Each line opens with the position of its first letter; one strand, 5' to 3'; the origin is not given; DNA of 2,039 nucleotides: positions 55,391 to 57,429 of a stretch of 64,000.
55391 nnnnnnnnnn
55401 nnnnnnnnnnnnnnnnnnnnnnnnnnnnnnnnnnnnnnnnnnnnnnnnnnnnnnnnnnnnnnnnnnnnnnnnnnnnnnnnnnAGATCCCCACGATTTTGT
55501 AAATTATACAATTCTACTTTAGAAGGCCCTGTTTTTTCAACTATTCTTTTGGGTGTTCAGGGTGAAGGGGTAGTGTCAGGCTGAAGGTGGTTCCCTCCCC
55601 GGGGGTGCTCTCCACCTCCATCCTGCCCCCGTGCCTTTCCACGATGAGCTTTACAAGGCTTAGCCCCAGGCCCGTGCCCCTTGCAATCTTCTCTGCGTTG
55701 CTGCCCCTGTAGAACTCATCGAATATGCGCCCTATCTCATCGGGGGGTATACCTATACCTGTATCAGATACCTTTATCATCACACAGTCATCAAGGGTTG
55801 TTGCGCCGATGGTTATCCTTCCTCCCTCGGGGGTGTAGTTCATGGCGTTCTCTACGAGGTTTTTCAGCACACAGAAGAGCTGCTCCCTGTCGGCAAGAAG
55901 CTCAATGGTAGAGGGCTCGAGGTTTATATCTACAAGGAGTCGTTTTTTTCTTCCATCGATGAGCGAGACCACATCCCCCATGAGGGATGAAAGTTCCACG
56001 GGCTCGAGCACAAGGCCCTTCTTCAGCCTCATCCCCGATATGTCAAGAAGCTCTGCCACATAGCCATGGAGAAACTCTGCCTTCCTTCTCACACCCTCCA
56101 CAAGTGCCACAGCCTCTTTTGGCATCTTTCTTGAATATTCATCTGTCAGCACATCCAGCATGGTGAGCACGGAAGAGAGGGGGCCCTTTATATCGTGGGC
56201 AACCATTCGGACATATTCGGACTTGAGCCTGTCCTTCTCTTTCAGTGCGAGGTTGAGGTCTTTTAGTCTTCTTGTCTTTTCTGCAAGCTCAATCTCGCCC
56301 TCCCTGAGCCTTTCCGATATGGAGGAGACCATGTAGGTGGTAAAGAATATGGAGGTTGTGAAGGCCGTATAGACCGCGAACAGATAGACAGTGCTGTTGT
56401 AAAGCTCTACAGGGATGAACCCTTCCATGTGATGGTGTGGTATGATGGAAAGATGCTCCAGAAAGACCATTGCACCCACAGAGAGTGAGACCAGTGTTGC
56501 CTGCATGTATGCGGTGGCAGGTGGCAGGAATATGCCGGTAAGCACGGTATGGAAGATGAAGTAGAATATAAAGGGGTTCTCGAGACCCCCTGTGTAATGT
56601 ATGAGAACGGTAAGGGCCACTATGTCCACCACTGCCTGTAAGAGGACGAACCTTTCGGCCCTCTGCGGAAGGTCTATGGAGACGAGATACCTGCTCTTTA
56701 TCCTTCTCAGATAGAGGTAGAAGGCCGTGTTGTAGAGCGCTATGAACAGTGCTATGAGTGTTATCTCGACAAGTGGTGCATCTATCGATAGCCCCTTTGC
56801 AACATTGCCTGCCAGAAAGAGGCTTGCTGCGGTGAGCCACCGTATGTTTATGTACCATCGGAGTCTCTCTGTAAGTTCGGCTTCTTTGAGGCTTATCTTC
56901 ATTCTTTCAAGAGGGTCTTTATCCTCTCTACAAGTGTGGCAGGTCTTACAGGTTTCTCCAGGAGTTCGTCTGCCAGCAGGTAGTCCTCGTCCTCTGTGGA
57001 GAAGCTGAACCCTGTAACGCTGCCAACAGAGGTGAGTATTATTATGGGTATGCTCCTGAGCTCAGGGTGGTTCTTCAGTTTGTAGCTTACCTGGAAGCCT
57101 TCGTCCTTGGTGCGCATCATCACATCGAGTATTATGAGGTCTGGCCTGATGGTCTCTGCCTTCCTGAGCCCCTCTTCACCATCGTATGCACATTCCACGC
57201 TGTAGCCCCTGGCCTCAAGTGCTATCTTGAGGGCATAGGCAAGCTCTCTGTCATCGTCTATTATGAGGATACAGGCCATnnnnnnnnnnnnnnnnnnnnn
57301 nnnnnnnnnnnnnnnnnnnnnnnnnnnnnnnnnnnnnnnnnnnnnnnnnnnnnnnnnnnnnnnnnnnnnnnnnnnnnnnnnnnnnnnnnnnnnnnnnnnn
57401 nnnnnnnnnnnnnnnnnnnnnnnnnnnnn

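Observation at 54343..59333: Two-subunit cytoplasmic [NiFe] hydrogenase packed against a receiver, histidine kinase and GAF-GGDEF cyclase: candidate H2-sensing module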

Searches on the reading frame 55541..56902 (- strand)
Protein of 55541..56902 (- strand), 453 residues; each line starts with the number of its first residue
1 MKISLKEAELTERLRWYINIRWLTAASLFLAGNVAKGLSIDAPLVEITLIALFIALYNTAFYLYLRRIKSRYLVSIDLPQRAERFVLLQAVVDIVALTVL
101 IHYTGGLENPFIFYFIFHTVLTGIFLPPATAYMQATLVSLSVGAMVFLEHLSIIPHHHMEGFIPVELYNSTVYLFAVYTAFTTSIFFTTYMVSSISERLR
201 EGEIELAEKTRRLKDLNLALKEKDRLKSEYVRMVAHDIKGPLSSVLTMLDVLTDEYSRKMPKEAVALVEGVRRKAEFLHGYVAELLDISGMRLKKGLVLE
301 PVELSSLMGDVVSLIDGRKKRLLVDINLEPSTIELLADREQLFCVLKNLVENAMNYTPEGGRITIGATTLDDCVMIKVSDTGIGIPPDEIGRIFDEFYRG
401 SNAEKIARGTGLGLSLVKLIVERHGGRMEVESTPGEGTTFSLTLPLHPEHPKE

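Call 3: search_protein_families(library=pfam, proteins=[window:55541-56902:-], max_evalue=0.01)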
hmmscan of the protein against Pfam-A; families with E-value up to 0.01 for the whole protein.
window:55541-56902:- (453 aa): 3 families
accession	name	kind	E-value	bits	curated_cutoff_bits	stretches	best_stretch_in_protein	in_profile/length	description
PF02518.31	HATPase_c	-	6.4e-32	110.7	26.4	1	338-447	2-110/111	Histidine kinase-, DNA gyrase B-, and HSP90-like ATPase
PF25323.1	6TM_PilS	-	1.5e-07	31.7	27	1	7-184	4-180/189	PilS-like transmembrane domain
PF00512.31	HisKA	-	4e-06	27.2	26.9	1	227-289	2-61/66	His Kinase A (phospho-acceptor) domain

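Call 4: search_protein_families(library=ncbifam, proteins=[window:55541-56902:-], max_evalue=0.01)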
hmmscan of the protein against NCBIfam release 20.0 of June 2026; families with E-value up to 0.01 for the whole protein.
window:55541-56902:- (453 aa): 90 families (the best 25 are shown)
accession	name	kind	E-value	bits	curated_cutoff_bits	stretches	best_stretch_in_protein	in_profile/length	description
NF046044.1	PnpS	equivalog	2.2e-45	155.3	400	1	219-445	162-390/390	two-component system histidine kinase PnpS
TIGR02966.1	phoR_proteo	equivalog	1.5e-43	149.1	334.2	1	220-443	107-332/333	phosphate regulon sensor histidine kinase PhoR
NF033092.0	HK_WalK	equivalog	6.7e-40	137.2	725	1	224-446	369-594/594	cell wall metabolism sensor histidine kinase WalK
NF008468.0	PRK11360.1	equivalog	4.6e-39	134.3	646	1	216-450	383-612/616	two-component system sensor histidine kinase AtoS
NF006800.0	PRK09303.1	equivalog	8.4e-39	133.6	342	1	200-448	124-379/383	histidine kinase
NF008312.0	PRK11100.1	equivalog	2.3e-38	132.3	356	1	201-447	231-475/477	two-component system sensor histidine kinase CreC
NF041735.1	hist_kin_RppB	equivalog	5.2e-38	131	400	1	234-445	223-438/438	two-component system sensor histidine kinase RppB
NF007688.0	PRK10364.1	equivalog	6.7e-35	120.7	479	1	214-448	225-453/460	two-component system sensor histidine kinase ZraS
NF041880.1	EPS_EpsF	equivalog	8.2e-35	120.2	900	1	219-445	266-492/492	response regulator EpsF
NF033091.0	HK_VanS_ACDEFG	equivalog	1.9e-34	119.1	400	1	198-445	45-293/293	vancomycin resistance histidine kinase VanS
NF045595.1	HK_scytonemin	equivalog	3e-34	118.4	865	1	216-446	401-635/637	scytonemin biosynthesis sensor histidine kinase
NF045911.1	TCSHisKinNblS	equivalog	1.7e-32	112.5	1000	1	224-445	385-619/621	two-component system sensor histidine kinase NblS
NF041832.1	near_NosP_CTERM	subfamily_domain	3.3e-32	112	400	1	227-448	7-227/370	NahK/ErcS family hybrid sensor histidine kinase/response regulator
TIGR02956.1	TMAO_torS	equivalog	4.7e-32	111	676.5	1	223-448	460-684/967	TMAO reductase system sensor histidine kinase/response regulator TorS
NF047874.1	MASE3_PAS_HK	subfamily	3.4e-31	108.7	560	1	208-447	379-626/655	MASE3 domain-containing sensor histidine kinase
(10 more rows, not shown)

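Call 57: find_homologous_proteins(query=window:55541-56902:-, max_evalue=1e-10)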
Query window:55541-56902:- (453 aa): 6262 proteins with E <= 1e-10 among 8000 candidates; the best 120 are listed.
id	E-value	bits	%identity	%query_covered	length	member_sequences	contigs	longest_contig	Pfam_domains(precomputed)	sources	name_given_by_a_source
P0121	9.1e-293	988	100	100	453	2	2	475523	PF25323.3,PF02518.32,PF00512.32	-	-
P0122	3.4e-264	894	90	100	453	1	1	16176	PF02518.32,PF00512.32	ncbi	-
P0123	3.6e-217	739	75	100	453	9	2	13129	PF25323.3,PF02518.32,PF00512.32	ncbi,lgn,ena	-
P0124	4.0e-209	713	71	100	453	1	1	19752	PF25323.3,PF02518.32,PF00512.32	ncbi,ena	-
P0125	3.4e-137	476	50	99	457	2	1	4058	PF25323.3,PF02518.32,PF00512.32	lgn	-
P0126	4.2e-137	475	52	98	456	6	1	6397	PF02518.32,PF00512.32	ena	-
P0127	9.4e-133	461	50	97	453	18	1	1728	PF25323.3,PF02518.32,PF00512.32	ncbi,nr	ncbi:MAG TPA: HAMP domain-containing sensor histidine kinase [Thermodesulfobacteriota bacterium]|nr:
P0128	1.0e-132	461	51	98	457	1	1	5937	PF25323.3,PF02518.32,PF00512.32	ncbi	-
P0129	9.3e-131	455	49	100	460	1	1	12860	PF02518.32,PF00512.32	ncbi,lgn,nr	ncbi:MAG: HAMP domain-containing histidine kinase [Deltaproteobacteria bacterium]|nr:HAMP domain-con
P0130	1.3e-127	444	48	97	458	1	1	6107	PF02518.32,PF00512.32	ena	-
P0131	1.4e-122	428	50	90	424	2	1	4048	PF25323.3,PF02518.32,PF00512.32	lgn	-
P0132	1.1e-118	415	47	98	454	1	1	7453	PF25323.3,PF02518.32,PF00512.32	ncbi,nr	ncbi:MAG: HAMP domain-containing histidine kinase [Deltaproteobacteria bacterium]|nr:HAMP domain-con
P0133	2.0e-106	374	45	96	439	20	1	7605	PF25323.3,PF02518.32,PF00512.32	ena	-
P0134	1.8e-105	371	41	98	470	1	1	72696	PF25323.3,PF02518.32,PF00512.32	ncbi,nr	ncbi:MAG: HAMP domain-containing histidine kinase [Deltaproteobacteria bacterium]|nr:HAMP domain-con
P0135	2.1e-105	371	41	98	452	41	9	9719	PF25323.3,PF02518.32,PF00512.32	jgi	-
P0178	1.0e-90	323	41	97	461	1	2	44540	PF02518.32,PF00512.32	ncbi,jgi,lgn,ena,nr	ncbi:MAG TPA: HAMP domain-containing histidine kinase [Armatimonadetes bacterium]|nr:HAMP domain-con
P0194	5.7e-85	304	37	98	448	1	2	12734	PF25323.3,PF02518.32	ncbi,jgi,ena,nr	ncbi:MAG: HAMP domain-containing histidine kinase [Planctomycetes bacterium]|nr:HAMP domain-containi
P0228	3.5e-82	294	36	95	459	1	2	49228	PF25323.3,PF02518.32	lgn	-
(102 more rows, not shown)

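Call 58: find_encoding_contigs(protein=P0178, flank=7000, max_places=1)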
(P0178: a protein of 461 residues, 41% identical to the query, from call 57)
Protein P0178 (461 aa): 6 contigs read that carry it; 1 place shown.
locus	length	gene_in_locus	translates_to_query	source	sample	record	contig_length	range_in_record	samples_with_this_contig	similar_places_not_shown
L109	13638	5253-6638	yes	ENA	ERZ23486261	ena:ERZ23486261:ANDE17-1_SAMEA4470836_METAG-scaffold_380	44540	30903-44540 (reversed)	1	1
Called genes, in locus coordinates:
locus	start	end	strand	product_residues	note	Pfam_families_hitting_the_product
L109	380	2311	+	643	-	-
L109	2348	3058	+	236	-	PF07963:N_methyl, PF07596:SBP_bac_10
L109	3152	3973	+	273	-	PF20565:DUF6775, PF22529:DUF7001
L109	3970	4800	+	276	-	PF00733:Asn_synthase (faint), PF02540:NAD_synthase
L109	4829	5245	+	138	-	PF00072:Response_reg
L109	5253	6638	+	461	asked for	PF00512:HisKA (weak), PF02518:HATPase_c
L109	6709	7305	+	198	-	PF00072:Response_reg, PF00196:GerE, PF08281:Sigma70_r4_2, PF13384:HTH_23 (weak)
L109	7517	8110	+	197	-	PF13183:Fer4_8, PF13187:Fer4_9 (weak), PF13534:Fer4_17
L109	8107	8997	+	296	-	PF02754:CCG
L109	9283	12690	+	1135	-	PF07992:Pyr_redox_2 (weak), PF00070:Pyr_redox (weak), PF12831:FAD_oxidored, PF14691:Fer4_20, PF07992:Pyr_redox_2, PF13450:NAD_binding_8, PF07992:Pyr_redox_2, PF14697:Fer4_21, +18 more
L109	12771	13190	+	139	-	PF02662:FlpD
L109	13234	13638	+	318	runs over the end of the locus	PF01058:Oxidored_q6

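Call 59: find_encoding_contigs(protein=P0194, flank=7000, max_places=1)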
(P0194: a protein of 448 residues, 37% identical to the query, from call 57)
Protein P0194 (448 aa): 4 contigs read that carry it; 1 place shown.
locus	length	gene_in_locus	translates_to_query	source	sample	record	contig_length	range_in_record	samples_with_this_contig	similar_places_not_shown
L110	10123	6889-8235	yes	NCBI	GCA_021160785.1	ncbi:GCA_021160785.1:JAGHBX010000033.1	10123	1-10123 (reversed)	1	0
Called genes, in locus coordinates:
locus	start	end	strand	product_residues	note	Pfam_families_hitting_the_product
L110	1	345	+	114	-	PF12698:ABC2_membrane_3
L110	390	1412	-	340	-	-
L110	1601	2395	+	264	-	-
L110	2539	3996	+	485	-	PF03065:Glyco_hydro_57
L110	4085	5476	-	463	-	PF00590:TP_methylase, PF02602:HEM4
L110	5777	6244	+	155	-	PF13404:HTH_AsnC-type, PF22451:NirdL-like_HTH, PF17805:AsnC_trans_reg2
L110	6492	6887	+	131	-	PF00072:Response_reg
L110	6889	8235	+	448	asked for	PF25323:6TM_PilS, PF02518:HATPase_c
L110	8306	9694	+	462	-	PF03264:Cytochrom_NNT, PF14537:Cytochrom_c3_2 (faint), PF14522:Cytochrome_C7 (weak)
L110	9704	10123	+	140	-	?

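Call 60: find_encoding_contigs(protein=P0228, flank=7000, max_places=1)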
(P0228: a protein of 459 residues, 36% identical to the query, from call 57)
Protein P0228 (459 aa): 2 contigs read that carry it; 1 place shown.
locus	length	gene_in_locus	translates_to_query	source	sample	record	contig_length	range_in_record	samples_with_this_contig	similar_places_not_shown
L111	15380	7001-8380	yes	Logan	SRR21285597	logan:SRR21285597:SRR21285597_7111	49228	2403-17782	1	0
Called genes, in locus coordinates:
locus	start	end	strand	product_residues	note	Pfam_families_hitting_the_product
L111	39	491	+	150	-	PF13404:HTH_AsnC-type, PF13412:HTH_24 (weak), PF22451:NirdL-like_HTH, PF17805:AsnC_trans_reg2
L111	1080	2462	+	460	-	PF24836:NQRA_2nd, PF13746:Fer4_18 (faint), PF00037:Fer4 (faint), PF12838:Fer4_7 (weak), PF13183:Fer4_8 (weak), PF13187:Fer4_9 (weak), PF13237:Fer4_10 (weak), PF13534:Fer4_17 (weak), +1 more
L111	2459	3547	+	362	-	PF03116:NQR2_RnfD_RnfE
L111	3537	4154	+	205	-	PF04205:FMN_bind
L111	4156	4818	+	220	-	PF02508:Rnf-Nqr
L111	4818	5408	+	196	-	PF02508:Rnf-Nqr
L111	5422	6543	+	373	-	PF00111:Fer2, PF00970:FAD_binding_6, PF00175:NAD_binding_1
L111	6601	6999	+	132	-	PF00072:Response_reg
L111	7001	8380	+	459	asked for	PF25323:6TM_PilS, PF02518:HATPase_c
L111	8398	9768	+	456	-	PF03264:Cytochrom_NNT (weak), PF02085:Cytochrom_CIII (faint), PF14537:Cytochrom_c3_2 (faint), PF14522:Cytochrome_C7 (weak)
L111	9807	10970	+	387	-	-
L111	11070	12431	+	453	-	PF02085:Cytochrom_CIII (faint), PF14522:Cytochrome_C7 (faint), PF09699:Paired_CXXCH_1, PF14537:Cytochrom_c3_2 (weak), PF22113:Mtrc-MtrF_II-IV_dom, PF09699:Paired_CXXCH_1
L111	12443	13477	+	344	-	PF00515:TPR_1 (faint), PF07719:TPR_2 (faint), PF13424:TPR_12 (faint), PF13428:TPR_14 (faint), PF13174:TPR_6 (faint), PF13181:TPR_8 (faint), PF14559:TPR_19 (faint)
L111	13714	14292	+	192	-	PF09699:Paired_CXXCH_1 (faint)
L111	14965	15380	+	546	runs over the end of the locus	PF17170:DUF5128 (faint), PF01436:NHL (faint)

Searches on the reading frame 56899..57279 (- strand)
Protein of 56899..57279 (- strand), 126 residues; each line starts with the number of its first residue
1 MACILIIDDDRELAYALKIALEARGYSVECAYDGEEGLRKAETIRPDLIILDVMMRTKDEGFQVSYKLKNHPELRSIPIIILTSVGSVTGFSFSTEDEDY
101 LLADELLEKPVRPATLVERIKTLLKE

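Call 3: search_protein_families(library=pfam, proteins=[window:56899-57279:-], max_evalue=0.01)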
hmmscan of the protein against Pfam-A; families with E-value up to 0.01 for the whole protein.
window:56899-57279:- (126 aa): 1 family
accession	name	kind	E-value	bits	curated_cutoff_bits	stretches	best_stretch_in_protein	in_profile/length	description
PF00072.30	Response_reg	-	5.2e-18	65.7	30.2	1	4-121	1-111/111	Response regulator receiver domain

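Call 4: search_protein_families(library=ncbifam, proteins=[window:56899-57279:-], max_evalue=0.01)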
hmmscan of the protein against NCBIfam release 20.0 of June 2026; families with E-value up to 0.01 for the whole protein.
window:56899-57279:- (126 aa): 81 families (the best 25 are shown)
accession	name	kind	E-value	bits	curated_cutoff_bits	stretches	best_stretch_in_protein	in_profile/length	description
NF045944.1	ResRegRpaBCyano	equivalog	7.9e-20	71.2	330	1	5-125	1-113/229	response regulator transcription factor RpaB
NF053854.1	RespRegPhoBBctds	equivalog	2.5e-19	69.5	270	1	4-125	1-116/225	two-component system response regulator PhoB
NF007135.0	PRK09581.1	equivalog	2.2e-18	66.3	474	1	1-124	2-120/457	PleD family two-component system response regulator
NF040689.1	MtrAB_MtrA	equivalog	9.9e-18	64.3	300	1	4-125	1-114/219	MtrAB system response regulator MtrA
NF040534.1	resp_reg_YycF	equivalog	1.8e-17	63.4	340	1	4-124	3-115/231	response regulator YycF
TIGR02154.1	PhoB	equivalog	2.9e-17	62.8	296.2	1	3-125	4-121/226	phosphate regulon transcriptional regulator PhoB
NF008199.0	PRK10955.1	equivalog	2.1e-16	60.6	341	1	1-125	1-116/232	envelope stress response regulator transcription factor CpxR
NF033120.0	vanR_FM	exception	1e-15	58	460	1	3-124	5-118/231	vancomycin resistance response regulator transcription factor, VanR-F/VanR-M family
NF033117.2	vanR_ACDEGLN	exception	7.9e-15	55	350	1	4-125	1-114/226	VanR-ABDEGLN family response regulator transcription factor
NF041733.1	resp_reg_CseB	equivalog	9.8e-15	54.5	350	1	4-125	3-116/228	two-component system response regulator CseB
NF045717.1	DVU0259_DivK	exception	2.1e-14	53.7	160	1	4-123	5-115/117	DVU0259 family response regulator domain-containing protein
NF051850.1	RespRegRprY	equivalog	1.1e-13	51.1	370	1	4-125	7-121/234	response regulator transcription factor RprY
NF000404.1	vanR-D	exception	1.2e-13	51.2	500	1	4-125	5-117/232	vancomycin resistance response regulator transcription factor VanR-D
TIGR01387.1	cztR_silR_copR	subfamily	2.9e-13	50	279.2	1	4-125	1-115/218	heavy metal response regulator transcription factor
NF007005.1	PRK09468.1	equivalog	4.4e-13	49.2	331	1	4-125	6-120/237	osmolarity response regulator transcription factor OmpR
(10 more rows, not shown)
